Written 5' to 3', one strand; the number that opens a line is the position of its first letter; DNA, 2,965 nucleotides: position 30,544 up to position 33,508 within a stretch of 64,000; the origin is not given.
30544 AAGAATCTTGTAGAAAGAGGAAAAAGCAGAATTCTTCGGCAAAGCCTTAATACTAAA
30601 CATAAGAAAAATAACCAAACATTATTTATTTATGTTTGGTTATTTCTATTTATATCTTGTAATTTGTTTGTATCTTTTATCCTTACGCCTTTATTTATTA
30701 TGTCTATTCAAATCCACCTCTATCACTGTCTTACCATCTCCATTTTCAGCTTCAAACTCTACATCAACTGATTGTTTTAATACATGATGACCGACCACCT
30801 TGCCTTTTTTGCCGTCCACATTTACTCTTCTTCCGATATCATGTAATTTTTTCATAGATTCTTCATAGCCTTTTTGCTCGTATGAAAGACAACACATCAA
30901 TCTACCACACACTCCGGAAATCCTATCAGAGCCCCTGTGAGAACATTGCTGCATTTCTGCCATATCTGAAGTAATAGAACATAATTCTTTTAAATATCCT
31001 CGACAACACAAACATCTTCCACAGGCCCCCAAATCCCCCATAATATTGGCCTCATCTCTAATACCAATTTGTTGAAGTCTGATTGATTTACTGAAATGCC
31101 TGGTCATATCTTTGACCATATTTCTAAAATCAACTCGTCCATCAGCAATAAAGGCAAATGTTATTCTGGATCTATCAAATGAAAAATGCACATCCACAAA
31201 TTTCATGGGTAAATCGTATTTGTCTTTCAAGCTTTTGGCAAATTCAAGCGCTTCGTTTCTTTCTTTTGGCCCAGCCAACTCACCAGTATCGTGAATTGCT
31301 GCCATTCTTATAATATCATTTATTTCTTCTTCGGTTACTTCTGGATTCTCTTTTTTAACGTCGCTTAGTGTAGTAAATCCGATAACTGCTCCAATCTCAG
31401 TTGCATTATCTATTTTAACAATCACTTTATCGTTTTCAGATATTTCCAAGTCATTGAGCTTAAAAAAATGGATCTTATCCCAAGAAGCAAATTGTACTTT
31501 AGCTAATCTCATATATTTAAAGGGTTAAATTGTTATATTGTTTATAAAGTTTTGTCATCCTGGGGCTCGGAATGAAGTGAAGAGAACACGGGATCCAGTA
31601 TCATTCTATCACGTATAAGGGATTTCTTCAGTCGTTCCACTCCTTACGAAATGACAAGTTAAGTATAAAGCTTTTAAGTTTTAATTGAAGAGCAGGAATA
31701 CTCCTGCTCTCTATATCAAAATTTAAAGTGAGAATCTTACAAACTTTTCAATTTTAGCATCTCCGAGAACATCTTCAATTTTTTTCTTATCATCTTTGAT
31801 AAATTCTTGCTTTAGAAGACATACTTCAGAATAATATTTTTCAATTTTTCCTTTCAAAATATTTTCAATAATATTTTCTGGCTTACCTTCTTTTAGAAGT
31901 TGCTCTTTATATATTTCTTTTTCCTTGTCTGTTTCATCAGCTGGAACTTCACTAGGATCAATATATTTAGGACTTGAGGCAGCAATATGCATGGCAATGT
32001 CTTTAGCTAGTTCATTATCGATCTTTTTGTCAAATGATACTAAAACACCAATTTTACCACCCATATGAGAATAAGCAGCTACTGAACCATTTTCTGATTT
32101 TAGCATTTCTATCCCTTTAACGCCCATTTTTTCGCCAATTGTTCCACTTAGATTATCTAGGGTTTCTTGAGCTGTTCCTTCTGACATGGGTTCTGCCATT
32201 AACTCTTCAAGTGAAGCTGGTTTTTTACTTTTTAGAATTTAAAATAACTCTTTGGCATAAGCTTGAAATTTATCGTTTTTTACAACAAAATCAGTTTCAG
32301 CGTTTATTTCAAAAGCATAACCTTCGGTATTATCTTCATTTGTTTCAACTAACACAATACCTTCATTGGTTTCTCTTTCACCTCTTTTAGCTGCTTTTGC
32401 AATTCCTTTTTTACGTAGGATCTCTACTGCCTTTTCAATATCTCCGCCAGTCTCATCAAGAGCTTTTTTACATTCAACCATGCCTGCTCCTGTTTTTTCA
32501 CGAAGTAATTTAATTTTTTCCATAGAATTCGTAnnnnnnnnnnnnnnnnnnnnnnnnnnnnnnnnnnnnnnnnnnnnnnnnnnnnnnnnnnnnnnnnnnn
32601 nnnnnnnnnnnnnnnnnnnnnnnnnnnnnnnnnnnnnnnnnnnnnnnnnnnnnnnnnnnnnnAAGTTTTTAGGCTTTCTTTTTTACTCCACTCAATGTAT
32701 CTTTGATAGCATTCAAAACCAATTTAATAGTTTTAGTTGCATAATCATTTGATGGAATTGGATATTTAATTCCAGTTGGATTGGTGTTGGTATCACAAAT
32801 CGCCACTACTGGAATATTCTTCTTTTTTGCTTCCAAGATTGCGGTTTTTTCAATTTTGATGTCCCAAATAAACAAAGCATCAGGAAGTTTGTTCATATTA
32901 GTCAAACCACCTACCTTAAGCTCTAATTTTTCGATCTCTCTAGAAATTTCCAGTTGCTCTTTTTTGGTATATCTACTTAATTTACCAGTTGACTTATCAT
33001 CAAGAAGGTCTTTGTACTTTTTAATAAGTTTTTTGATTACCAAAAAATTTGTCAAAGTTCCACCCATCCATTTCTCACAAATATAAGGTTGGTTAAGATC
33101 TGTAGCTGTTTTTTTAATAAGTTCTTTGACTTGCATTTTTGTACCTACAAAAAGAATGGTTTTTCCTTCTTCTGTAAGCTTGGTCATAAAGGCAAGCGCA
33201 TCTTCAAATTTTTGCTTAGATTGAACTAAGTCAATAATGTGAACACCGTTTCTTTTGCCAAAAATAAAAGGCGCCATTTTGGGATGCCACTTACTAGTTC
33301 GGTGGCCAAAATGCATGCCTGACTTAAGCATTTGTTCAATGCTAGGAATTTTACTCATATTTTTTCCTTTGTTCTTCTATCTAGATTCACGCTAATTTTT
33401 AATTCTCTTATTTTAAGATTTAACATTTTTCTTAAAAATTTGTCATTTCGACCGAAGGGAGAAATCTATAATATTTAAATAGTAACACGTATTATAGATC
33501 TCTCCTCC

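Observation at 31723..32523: tsf split only by TAA 32239-32241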

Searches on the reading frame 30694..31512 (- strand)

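Call 9: search_protein_families(library=pfam, proteins=[window:30694-31512:-])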
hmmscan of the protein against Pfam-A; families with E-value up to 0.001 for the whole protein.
window:30694-31512:- (273 aa): 1 family
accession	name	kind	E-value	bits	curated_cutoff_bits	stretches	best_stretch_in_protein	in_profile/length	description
PF04468.17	PSP1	-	3.3e-20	72.6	27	1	66-149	2-86/86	PSP1 C-terminal conserved region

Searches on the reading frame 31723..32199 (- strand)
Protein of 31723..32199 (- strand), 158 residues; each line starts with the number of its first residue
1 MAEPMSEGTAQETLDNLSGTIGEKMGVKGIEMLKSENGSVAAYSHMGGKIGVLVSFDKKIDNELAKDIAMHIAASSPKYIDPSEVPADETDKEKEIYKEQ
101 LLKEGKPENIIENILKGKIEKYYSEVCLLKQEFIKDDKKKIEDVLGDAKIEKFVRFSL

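Call 9: search_protein_families(library=pfam, proteins=[window:31726-32199:-])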
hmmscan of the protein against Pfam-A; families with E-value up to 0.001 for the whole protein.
window:31726-32199:- (158 aa): 1 family
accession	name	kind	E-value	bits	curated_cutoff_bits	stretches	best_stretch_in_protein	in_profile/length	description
PF00889.24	EF_TS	-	1.3e-52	178.8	27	1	6-157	47-201/204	Elongation factor TS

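Call 23: find_encoding_contigs(protein=window:31723-32199:-, flank=10000, max_places=6)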
Protein window:31723-32199:- (158 aa): no gene with exactly this product is on record in the collection.

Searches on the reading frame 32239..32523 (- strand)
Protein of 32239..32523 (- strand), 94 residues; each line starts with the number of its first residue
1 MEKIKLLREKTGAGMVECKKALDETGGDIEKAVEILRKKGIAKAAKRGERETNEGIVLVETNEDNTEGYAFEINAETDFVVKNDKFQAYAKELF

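Call 9: search_protein_families(library=pfam, proteins=[window:32242-32523:-])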
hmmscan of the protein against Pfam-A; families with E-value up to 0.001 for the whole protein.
window:32242-32523:- (94 aa): 2 families
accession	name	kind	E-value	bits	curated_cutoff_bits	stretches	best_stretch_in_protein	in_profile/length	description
PF25025.1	EF-Ts_N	-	6.9e-06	26.4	33.2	1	4-39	17-53/60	Elongation factor Ts, mitochondrial, N-terminal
PF00889.24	EF_TS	-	2.7e-05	24.3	27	1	70-93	3-26/204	Elongation factor TS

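Call 46: list_cluster_members(proteins=[P0001, window:32242-32523:-, window:31726-32199:-, window:11009-11446:+, window:25981-27381:-])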
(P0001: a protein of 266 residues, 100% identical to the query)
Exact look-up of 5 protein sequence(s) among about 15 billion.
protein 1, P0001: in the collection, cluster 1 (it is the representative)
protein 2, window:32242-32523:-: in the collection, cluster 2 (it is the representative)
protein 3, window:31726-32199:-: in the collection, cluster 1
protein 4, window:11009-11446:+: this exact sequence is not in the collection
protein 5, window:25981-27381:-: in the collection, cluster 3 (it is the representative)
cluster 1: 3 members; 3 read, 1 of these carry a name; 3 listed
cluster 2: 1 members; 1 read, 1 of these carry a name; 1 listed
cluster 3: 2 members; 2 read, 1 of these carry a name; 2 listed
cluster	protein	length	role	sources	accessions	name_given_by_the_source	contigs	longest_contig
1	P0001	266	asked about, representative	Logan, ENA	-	-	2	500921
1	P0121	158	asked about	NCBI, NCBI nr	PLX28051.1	translation elongation factor Ts [Candidatus Parcubacteria bacterium] | MAG: translation elongation factor Ts [Candidatus Parcubacteria bacterium]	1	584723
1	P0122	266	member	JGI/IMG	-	-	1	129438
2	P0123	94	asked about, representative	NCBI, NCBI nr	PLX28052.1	translation elongation factor Ts [Candidatus Parcubacteria bacterium] | MAG: translation elongation factor Ts [Candidatus Parcubacteria bacterium]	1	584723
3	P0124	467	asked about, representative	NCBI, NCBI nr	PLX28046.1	ferredoxin [Candidatus Parcubacteria bacterium] | MAG: ferredoxin [Candidatus Parcubacteria bacterium]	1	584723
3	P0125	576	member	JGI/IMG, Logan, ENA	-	-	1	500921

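Call 47: find_encoding_contigs(protein=window:32239-32523:-, flank=1500, max_places=4)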
Protein window:32239-32523:- (94 aa): no gene with exactly this product is on record in the collection.

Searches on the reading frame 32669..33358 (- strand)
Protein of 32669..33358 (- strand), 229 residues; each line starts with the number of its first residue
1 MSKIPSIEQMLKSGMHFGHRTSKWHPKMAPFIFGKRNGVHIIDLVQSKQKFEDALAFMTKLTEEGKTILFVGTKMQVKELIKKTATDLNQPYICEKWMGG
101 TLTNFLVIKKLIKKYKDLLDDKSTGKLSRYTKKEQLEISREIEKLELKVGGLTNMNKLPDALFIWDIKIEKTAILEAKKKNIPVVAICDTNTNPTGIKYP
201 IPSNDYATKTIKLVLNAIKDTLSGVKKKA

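Call 9: search_protein_families(library=pfam, proteins=[window:32672-33358:-])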
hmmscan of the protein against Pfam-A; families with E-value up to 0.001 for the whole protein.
window:32672-33358:- (229 aa): 1 family
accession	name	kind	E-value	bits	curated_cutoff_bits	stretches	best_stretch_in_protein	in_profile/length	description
PF00318.25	Ribosomal_S2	-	1.8e-79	266.5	26.1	1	10-222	1-213/216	Ribosomal protein S2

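Call 24: find_encoding_contigs(protein=window:32669-33358:-, flank=3000, max_places=6)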
Protein window:32669-33358:- (229 aa): 1 contig read that carries it; 1 place shown.
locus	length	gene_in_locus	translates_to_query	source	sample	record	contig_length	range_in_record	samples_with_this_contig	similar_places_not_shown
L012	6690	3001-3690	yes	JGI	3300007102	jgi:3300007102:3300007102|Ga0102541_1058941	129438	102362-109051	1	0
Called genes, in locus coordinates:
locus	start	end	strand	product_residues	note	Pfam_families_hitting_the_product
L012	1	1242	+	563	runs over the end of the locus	PF21722:Gly_rich_2 (weak)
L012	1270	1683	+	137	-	-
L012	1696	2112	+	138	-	-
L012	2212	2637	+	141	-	-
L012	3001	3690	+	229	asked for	PF00318:Ribosomal_S2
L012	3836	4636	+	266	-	PF00889:EF_TS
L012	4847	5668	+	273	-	PF04468:PSP1, PF28472:PSP1_3rd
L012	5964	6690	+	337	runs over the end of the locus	PF00044:Gp_dh_N, PF03447:NAD_binding_3 (faint), PF02800:Gp_dh_C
